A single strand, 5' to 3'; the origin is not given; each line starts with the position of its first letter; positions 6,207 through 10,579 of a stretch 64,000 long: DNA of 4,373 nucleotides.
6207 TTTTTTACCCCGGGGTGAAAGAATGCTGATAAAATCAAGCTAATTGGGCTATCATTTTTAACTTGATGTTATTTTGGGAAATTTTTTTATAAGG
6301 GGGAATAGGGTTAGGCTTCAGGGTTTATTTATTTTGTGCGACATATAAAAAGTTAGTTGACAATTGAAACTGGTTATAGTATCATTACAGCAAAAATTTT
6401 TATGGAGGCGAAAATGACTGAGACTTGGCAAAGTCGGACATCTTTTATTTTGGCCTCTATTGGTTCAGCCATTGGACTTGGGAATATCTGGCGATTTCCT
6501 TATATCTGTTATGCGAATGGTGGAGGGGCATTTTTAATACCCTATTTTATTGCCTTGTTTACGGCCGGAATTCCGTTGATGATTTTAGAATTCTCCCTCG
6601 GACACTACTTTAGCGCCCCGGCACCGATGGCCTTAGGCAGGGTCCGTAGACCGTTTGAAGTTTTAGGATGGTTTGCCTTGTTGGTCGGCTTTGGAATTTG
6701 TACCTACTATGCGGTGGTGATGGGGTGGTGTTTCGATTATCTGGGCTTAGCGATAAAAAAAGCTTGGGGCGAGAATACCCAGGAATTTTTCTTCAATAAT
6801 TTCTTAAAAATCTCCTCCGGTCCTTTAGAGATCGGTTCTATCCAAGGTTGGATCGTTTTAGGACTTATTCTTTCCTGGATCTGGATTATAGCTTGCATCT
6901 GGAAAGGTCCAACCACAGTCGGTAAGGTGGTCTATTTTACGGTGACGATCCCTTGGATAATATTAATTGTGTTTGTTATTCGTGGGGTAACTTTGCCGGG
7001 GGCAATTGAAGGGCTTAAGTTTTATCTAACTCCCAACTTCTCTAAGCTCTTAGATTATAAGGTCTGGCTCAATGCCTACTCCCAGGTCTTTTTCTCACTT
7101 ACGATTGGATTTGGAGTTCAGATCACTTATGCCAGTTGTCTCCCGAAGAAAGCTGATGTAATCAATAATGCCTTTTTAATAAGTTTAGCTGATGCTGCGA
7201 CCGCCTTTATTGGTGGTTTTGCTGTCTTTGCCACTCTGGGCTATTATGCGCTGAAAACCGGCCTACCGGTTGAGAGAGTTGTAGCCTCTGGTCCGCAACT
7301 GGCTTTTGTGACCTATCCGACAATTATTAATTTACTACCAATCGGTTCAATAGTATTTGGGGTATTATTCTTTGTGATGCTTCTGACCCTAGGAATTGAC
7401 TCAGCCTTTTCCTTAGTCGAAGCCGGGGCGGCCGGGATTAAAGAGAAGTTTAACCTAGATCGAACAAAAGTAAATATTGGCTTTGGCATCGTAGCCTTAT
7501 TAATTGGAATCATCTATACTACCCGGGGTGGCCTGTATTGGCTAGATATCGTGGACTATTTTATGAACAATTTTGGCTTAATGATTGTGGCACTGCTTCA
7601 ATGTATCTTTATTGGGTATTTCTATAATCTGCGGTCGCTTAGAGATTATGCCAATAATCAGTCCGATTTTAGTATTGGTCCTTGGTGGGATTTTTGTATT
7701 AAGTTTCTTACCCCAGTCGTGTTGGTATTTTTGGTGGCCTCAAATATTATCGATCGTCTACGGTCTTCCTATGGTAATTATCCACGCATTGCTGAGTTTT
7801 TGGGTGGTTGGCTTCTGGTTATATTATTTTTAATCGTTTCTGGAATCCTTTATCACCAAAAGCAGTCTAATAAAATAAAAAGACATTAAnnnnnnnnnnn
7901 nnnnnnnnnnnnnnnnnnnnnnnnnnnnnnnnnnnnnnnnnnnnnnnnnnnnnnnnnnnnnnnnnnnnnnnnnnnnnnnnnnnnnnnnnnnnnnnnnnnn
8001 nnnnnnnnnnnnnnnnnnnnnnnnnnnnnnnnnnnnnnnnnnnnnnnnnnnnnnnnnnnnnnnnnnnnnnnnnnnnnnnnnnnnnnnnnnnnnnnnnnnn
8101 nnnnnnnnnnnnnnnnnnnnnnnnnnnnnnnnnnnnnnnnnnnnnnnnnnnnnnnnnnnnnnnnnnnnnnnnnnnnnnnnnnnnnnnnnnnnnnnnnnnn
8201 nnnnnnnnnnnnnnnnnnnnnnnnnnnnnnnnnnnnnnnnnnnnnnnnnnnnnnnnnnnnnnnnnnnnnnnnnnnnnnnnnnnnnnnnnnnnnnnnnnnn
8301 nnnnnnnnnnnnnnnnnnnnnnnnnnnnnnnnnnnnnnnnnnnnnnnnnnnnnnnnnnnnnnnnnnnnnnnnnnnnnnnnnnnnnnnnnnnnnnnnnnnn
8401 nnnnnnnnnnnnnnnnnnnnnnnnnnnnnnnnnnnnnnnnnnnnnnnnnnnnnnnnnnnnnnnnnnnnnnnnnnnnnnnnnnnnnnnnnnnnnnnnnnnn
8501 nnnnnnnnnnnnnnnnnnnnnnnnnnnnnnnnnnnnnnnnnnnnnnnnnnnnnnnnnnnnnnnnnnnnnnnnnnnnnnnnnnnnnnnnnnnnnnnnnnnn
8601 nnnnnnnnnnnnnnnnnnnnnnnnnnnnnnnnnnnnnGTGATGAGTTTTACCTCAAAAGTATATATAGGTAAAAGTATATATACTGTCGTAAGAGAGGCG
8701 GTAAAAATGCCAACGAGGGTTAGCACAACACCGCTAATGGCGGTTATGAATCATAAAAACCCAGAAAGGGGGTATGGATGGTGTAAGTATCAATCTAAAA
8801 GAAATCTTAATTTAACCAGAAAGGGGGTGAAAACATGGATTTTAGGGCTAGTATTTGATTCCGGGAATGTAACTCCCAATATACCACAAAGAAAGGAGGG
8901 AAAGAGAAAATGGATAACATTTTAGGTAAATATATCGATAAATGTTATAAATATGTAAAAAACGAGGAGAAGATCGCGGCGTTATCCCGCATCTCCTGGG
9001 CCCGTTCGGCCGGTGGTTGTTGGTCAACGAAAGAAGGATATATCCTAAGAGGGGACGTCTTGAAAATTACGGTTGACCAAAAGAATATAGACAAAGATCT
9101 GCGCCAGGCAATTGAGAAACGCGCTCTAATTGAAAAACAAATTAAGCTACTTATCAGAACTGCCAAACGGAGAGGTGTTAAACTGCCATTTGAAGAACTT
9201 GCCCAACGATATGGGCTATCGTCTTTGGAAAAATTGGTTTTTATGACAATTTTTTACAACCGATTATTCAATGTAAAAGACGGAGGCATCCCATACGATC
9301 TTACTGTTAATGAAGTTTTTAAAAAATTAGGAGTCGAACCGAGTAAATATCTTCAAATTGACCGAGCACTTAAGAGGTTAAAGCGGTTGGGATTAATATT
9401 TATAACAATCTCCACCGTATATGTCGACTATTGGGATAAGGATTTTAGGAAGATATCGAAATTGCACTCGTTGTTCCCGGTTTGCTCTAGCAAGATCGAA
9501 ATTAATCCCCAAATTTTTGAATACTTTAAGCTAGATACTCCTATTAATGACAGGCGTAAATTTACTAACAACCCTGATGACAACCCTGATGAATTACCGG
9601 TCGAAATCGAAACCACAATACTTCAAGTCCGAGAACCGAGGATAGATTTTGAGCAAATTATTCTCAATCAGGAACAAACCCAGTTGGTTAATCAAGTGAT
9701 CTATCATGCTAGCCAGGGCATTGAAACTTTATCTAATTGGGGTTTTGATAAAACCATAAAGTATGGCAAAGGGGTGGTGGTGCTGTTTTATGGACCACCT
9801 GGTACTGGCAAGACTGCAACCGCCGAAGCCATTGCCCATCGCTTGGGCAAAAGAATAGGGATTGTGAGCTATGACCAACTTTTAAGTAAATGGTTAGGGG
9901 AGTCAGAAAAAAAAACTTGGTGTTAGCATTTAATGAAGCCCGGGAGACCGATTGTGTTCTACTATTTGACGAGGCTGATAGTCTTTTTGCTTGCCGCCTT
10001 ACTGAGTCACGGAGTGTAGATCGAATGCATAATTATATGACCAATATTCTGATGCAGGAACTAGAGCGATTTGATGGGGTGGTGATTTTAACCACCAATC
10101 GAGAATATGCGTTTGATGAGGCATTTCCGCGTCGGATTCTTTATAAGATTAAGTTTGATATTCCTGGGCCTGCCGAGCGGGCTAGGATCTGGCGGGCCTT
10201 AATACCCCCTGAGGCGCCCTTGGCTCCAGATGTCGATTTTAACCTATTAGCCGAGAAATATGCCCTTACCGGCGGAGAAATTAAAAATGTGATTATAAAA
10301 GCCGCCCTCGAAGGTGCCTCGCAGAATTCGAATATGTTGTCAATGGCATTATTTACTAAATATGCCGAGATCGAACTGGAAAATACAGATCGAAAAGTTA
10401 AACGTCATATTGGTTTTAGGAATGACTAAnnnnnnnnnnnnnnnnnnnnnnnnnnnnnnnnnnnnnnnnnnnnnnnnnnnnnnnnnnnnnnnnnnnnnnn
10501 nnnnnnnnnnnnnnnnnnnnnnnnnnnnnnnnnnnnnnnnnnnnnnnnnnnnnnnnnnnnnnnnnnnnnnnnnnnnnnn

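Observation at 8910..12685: Tandem paralogous AAA+ ATPases with swapped N-terminal domains and gene-conversion tracts: a candidate novel two-ATPase module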

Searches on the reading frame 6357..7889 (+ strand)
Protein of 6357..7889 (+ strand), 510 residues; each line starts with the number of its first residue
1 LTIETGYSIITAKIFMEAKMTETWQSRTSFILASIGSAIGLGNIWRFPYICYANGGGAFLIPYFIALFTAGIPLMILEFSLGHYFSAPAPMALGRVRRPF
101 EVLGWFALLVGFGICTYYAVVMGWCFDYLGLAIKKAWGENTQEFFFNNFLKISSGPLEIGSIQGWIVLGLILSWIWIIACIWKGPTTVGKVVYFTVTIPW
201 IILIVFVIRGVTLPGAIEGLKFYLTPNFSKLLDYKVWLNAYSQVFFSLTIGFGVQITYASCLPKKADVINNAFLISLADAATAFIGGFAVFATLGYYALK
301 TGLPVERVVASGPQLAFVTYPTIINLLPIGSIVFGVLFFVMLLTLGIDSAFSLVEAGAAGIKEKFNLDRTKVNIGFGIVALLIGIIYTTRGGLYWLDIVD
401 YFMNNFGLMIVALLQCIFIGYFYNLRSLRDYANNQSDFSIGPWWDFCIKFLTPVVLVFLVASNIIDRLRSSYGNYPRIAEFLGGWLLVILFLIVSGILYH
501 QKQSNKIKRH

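Call 6: search_protein_families(library=pfam, proteins=[window:6357-7889:+], max_evalue=0.01)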
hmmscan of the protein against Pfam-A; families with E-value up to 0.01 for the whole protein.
window:6357-7889:+ (510 aa): 1 family
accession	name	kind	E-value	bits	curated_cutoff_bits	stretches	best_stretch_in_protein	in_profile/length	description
PF00209.24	SNF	-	3.6e-132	442.2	27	2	140-495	154-513/524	Sodium:neurotransmitter symporter family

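Call 56: find_homologous_proteins(query=window:6357-7886:+, max_evalue=1e-50)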
Query window:6357-7886:+ (510 aa): 6307 proteins with E <= 1e-50 among 8000 candidates; the best 120 are listed.
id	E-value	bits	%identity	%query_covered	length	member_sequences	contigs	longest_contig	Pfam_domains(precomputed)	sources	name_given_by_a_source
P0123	3.1e-291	985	87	95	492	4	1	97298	PF00209.25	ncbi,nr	ncbi:MAG: sodium-dependent transporter [candidate division WOR-3 bacterium]|nr:sodium-dependent tran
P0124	1.0e-265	901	79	95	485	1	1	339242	PF00209.25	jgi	jgi:NSS family neurotransmitter:Na+ symporter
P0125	1.4e-242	824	73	95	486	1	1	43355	PF00209.25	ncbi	-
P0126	8.3e-242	822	73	95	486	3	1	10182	PF00209.25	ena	-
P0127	1.7e-241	821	74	95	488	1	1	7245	PF00209.25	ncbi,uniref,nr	ncbi:sodium-dependent transporter [candidate division WOR-3 bacterium 4484_100]|uniref:Transporter n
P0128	1.8e-241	821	76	91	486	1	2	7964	PF00209.25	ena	-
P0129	3.3e-241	820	74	95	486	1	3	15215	PF00209.25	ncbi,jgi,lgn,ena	-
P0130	4.1e-241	820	74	95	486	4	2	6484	PF00209.25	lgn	-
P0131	1.1e-240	818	74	95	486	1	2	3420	PF00209.25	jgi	jgi:NSS family neurotransmitter:Na+ symporter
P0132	1.5e-240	818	74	95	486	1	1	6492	PF00209.25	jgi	jgi:NSS family neurotransmitter:Na+ symporter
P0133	2.4e-240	817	73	95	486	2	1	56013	PF00209.25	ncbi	-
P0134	4.4e-240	816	74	95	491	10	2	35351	PF00209.25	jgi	-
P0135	4.5e-240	816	73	95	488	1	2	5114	PF00209.25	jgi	jgi:NSS family neurotransmitter:Na+ symporter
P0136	1.0e-239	815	74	95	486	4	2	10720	PF00209.25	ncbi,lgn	-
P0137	5.0e-239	813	71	95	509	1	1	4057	PF00209.25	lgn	-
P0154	1.5e-234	798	73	91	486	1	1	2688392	PF00209.25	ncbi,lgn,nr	ncbi:MAG: sodium-dependent transporter [candidate division WOR-3 bacterium]|nr:MAG: sodium-dependent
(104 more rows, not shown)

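Call 57: find_encoding_contigs(protein=P0123, flank=8000, max_places=1)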
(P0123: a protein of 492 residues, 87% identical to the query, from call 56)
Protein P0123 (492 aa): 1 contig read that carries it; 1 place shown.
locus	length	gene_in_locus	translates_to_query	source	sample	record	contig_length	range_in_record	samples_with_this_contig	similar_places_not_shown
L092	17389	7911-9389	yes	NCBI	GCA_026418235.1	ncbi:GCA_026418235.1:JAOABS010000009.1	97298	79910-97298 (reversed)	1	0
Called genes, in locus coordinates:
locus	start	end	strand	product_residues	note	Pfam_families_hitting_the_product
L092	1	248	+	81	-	?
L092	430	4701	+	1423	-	PF08126:Propeptide_C25 (weak), PF01364:Peptidase_C25, PF07705:CARDB (faint), PF24681:Kelch_KLHDC2_KLHL20_DRC7 (faint), PF18962:Por_Secre_tail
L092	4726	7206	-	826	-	PF03477:ATP-cone, PF13597:NRDD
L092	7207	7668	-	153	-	PF22811:Zn_ribbon_NrdR, PF03477:ATP-cone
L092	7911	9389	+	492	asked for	PF00209:SNF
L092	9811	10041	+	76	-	-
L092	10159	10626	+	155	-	-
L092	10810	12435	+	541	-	PF20720:nSTAND3 (weak), PF00004:AAA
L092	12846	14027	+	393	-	PF00089:Trypsin, PF13365:Trypsin_2, PF17820:PDZ_6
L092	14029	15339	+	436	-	PF00206:Lyase_1, PF10397:ADSL_C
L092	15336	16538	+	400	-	PF02771:Acyl-CoA_dh_N, PF02770:Acyl-CoA_dh_M, PF00441:Acyl-CoA_dh_1, PF08028:Acyl-CoA_dh_2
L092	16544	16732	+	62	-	-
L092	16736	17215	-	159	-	PF00582:Usp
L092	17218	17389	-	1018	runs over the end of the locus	PF00873:ACR_tran, PF02355:SecD_SecF_C (faint)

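Call 58: find_encoding_contigs(protein=P0124, flank=8000, max_places=1)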
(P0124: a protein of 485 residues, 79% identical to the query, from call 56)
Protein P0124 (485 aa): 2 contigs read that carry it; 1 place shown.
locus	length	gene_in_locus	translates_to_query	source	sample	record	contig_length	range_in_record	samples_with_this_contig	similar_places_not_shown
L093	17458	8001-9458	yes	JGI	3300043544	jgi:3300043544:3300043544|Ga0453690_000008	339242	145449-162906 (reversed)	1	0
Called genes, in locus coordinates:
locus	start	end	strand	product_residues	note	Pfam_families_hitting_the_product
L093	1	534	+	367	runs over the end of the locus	PF02073:Peptidase_M29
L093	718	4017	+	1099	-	PF07705:CARDB (faint), PF01344:Kelch_1 (faint), PF24681:Kelch_KLHDC2_KLHL20_DRC7 (faint), PF25210:Kelch_FKB95 (faint)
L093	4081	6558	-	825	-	PF03477:ATP-cone, PF13597:NRDD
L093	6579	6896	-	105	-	PF03477:ATP-cone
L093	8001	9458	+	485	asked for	PF00209:SNF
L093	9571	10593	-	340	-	PF21016:RlmN_N, PF04055:Radical_SAM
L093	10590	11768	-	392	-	PF01098:FTSW_RODA_SPOVE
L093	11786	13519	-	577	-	PF03717:PBP_dimer, PF00905:Transpeptidase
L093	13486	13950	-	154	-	PF04093:MreD (weak)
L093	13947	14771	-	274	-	PF04085:MreC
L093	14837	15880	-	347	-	PF00022:Actin (weak), PF06723:MreB_Mbl, PF00012:HSP70, PF14450:FtsA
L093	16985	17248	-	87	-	-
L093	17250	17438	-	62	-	-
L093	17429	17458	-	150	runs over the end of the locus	PF02001:DUF134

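Call 59: find_encoding_contigs(protein=P0154, flank=8000, max_places=1)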
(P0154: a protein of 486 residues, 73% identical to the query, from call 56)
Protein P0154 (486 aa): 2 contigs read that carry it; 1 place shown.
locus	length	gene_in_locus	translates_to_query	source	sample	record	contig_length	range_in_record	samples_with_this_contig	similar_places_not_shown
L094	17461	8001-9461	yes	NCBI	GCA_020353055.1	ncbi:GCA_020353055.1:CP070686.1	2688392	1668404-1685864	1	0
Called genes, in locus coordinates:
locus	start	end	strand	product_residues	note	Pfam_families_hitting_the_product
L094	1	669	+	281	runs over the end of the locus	-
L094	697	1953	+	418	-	PF10923:BrxC_BrxD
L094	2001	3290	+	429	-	PF10923:BrxC_BrxD, PF13191:AAA_16 (weak)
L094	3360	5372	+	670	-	PF00270:DEAD, PF00271:Helicase_C, PF22590:Cas3-like_C_2 (weak)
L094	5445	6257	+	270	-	-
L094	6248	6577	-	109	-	PF03091:CutA1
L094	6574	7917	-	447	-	PF03448:MgtE_N, PF00571:CBS, PF01769:MgtE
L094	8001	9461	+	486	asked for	PF00209:SNF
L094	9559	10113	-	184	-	PF05683:Fumerase_C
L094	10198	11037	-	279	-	PF05681:Fumerase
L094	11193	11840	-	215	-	PF13483:Lactamase_B_3, PF12706:Lactamase_B_2 (weak)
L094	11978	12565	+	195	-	PF21176:RecR_HhH, PF02132:RecR_ZnF, PF01751:Toprim, PF13662:Toprim_4, PF21175:RecR_C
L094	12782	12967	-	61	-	PF00253:Ribosomal_S14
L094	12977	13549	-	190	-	PF00281:Ribosomal_L5, PF00673:Ribosomal_L5_C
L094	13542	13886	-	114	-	PF17136:ribosomal_L24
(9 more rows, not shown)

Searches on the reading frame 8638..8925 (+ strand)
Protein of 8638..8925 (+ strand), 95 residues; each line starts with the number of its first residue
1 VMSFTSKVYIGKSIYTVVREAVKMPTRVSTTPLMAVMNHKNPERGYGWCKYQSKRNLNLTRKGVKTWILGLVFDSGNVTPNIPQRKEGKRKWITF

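Call 6: search_protein_families(library=pfam, proteins=[window:8638-8925:+], max_evalue=0.01)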
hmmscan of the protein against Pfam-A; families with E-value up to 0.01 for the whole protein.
window:8638-8925:+ (95 aa): 0 families

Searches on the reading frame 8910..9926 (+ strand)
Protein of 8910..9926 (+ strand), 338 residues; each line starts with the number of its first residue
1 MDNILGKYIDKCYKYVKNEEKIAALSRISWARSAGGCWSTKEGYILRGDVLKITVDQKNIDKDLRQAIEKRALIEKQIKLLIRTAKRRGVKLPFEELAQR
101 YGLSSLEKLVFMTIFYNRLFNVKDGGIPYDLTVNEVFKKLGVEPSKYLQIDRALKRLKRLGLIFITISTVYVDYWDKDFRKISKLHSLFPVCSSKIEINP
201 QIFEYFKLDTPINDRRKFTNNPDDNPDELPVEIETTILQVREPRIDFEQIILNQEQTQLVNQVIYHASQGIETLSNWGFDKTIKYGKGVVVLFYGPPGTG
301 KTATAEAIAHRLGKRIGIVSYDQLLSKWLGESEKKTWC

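Call 6: search_protein_families(library=pfam, proteins=[window:8910-9926:+], max_evalue=0.01)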
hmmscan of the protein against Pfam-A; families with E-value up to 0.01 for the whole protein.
window:8910-9926:+ (338 aa): 11 families
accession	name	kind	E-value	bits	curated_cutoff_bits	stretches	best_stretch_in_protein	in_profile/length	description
PF00004.35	AAA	-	1.6e-10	41.9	21.2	1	291-335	1-45/131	ATPase family associated with various cellular activities (AAA)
PF22977.2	WHD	-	0.00035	20.7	27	1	58-114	61-118/221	Winged helix domain, variant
PF06068.19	TIP49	-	0.00036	20.3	23.8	1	283-319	43-81/347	TIP49 P-loop domain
PF05496.18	RuvB_N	-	0.00042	20.6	27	1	291-320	36-65/159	Holliday junction DNA helicase RuvB P-loop domain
PF13191.12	AAA_16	-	0.00078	20.4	32.6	1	286-319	22-55/167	AAA ATPase domain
PF07728.20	AAA_5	-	0.0012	19.3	22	1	291-319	2-31/139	AAA domain (dynein-related subfamily)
PF00910.28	RNA_helicase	-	0.0023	18.8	21.5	1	291-323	1-33/105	RNA helicase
PF01057.23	Parvo_NS1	-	0.0043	16.5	20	1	290-312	115-137/271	Parvovirus non-structural protein NS1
PF20720.3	nSTAND3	-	0.0061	16.7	27.2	0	290-314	19-43/155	Novel STAND NTPase 3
PF13671.12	AAA_33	-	0.0082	16.9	27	0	290-332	1-41/143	AAA domain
PF13521.12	AAA_28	-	0.0099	16.5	27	0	291-313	2-24/164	AAA domain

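Call 8: search_protein_families(library=ncbifam, proteins=[window:8910-9926:+], max_evalue=0.01)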
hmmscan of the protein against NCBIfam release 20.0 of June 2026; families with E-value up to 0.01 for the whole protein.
window:8910-9926:+ (338 aa): 25 families
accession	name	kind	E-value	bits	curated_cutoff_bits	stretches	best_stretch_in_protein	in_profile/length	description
NF041006.2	cell_div_CdvC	equivalog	2.4e-11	43.2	650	1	172-335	31-181/370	cell division protein CdvC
NF042959.1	IteA_antiphage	equivalog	2.9e-11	43.1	510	1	226-334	68-171/367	anti-phage ATPase IteA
TIGR01243.1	CDC48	subfamily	1.9e-09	36.4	802.65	1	283-335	484-534/733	CDC48 family AAA ATPase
NF003069.1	PRK03992.1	subfamily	9e-08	31.6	500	1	239-332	121-209/379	proteasome-activating nucleotidase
TIGR01242.2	TIGR01242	subfamily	1.1e-07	31.2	500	1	241-333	107-193/362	proteasome-activating nucleotidase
NF003229.0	PRK04195.1-5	equivalog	1.6e-05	23.8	280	1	264-313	33-69/413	replication factor C large subunit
TIGR03689.1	pup_AAA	equivalog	2.5e-05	23.2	504.75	1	285-335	215-273/512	proteasome ATPase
TIGR00635.1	ruvB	equivalog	6.7e-05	22.1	299.05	1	291-324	33-66/305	Holliday junction branch migration DNA helicase RuvB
TIGR03922.1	T7SS_EccA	equivalog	7.1e-05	21.6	466.65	1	291-336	315-367/557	type VII secretion AAA-ATPase EccA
NF047748.1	PrtsmActNtasePan1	equivalog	0.0001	21.5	750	1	235-334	134-228/405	proteasome-activating nucleotidase Pan1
NF047747.1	PrtsmActNtasePan2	equivalog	0.00013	21.4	700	1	242-333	145-230/397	proteasome-activating nucleotidase Pan2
NF000868.0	PRK00080.1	equivalog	0.00028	19.9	282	1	291-321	54-84/330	Holliday junction branch migration DNA helicase RuvB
TIGR00763.1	lon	equivalog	0.00036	19.1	608.05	1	284-315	349-380/795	endopeptidase La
NF005992.0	PRK08116.1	subfamily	0.00054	19.2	189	1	287-319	113-145/269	hypothetical protein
TIGR02928.1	TIGR02928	subfamily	0.00062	18.7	181.3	1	264-314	17-66/366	orc1/cdc6 family replication initiation protein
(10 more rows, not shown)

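Call 9: search_protein_families(library=padloc, proteins=[window:8910-9926:+], max_evalue=0.01)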
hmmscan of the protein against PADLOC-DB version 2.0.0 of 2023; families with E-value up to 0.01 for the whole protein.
window:8910-9926:+ (338 aa): 9 families
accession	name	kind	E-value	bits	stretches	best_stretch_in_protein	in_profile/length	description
PDLC02196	IetA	-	9.9e-14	49.5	1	225-333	62-167/374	-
PDLC04232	IetA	-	3e-13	47.9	1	234-334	69-162/330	-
PDLC02195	IetA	-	5.8e-10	37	1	230-334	82-183/395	-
PDLC04231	IetA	-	7.9e-07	27.1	1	289-334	118-163/262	-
PDLC03838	DolB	-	7.1e-06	23.5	1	285-315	163-193/375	-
PDLC00915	TRIP13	-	6.3e-05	20.5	1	288-316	64-91/302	TRIP13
PDLC04140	mad8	-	9.5e-05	20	1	280-315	19-54/314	mads_8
PDLC03859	LmuB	-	0.00032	18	0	279-314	13-50/611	-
PDLC00914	TRIP13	-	0.0033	14.9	1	290-317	73-100/302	TRIP13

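Call 52: find_related_loci(query=window:8910-9737:+, collection=metagenome_contigs, flank=8000)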
Query window:8910-9737:+ (276 aa) in metagenome_contigs; peptide patterns used: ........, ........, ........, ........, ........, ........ (x = any residue, [..] = any of these).
122 stretches matched a pattern, but none encodes a relative of the query by tblastn (E <= 1e-3).

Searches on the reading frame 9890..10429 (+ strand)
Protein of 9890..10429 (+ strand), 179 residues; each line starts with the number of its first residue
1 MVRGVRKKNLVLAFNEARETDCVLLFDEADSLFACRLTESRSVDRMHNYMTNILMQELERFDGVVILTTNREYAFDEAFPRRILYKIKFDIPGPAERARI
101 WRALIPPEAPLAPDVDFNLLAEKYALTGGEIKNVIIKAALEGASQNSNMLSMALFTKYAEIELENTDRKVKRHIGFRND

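Call 6: search_protein_families(library=pfam, proteins=[window:9890-10429:+], max_evalue=0.01)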
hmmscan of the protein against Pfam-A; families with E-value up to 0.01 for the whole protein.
window:9890-10429:+ (179 aa): 2 families
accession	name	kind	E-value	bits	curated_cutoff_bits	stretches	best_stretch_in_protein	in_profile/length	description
PF00004.35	AAA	-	9.5e-10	39.5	21.2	1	3-89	39-129/131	ATPase family associated with various cellular activities (AAA)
PF17862.7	AAA_lid_3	-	0.0029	17.6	27.2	1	114-155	1-43/45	AAA+ lid domain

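Call 8: search_protein_families(library=ncbifam, proteins=[window:9890-10429:+], max_evalue=0.01)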
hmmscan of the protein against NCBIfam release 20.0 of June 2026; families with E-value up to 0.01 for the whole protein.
window:9890-10429:+ (179 aa): 9 families
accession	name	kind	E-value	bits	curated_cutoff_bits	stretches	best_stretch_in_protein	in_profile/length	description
NF042959.1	IteA_antiphage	equivalog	1.3e-14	54.1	510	1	6-167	169-329/367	anti-phage ATPase IteA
TIGR01241.2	FtsH_fam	equivalog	2.7e-09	36.4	600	1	14-157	247-397/598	ATP-dependent zinc metalloprotease FtsH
TIGR01243.1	CDC48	subfamily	2.4e-08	32.8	802.65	1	9-143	534-673/733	CDC48 family AAA ATPase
NF003069.1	PRK03992.1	subfamily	3e-08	33.2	500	1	14-159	217-369/379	proteasome-activating nucleotidase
TIGR01242.2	TIGR01242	subfamily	7.6e-08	31.7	500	1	14-158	200-351/362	proteasome-activating nucleotidase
NF008004.0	PRK10733.1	equivalog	1.6e-06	26.4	1008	1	13-160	236-390/644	ATP-dependent zinc metalloprotease FtsH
NF041006.2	cell_div_CdvC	equivalog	1.5e-05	24.1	650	1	9-140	181-320/370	cell division protein CdvC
NF047747.1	PrtsmActNtasePan2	equivalog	0.0002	20.7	700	1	14-146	237-376/397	proteasome-activating nucleotidase Pan2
TIGR03689.1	pup_AAA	equivalog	0.00067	18.5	504.75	1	15-119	279-390/512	proteasome ATPase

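Call 9: search_protein_families(library=padloc, proteins=[window:9890-10429:+], max_evalue=0.01)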
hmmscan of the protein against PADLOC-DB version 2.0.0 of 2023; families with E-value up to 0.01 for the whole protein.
window:9890-10429:+ (179 aa): 5 families
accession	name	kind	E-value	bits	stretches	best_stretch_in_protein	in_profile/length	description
PDLC02196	IetA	-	1.2e-13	49.2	1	7-164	167-324/374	-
PDLC02195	IetA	-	7e-10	36.8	1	7-172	182-347/395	-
PDLC00914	TRIP13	-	5.8e-09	33.8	1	17-102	139-228/302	TRIP13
PDLC04231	IetA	-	2.8e-06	25.3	1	10-104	165-259/262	-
PDLC04232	IetA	-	1.7e-05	22.4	1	10-100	164-254/330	-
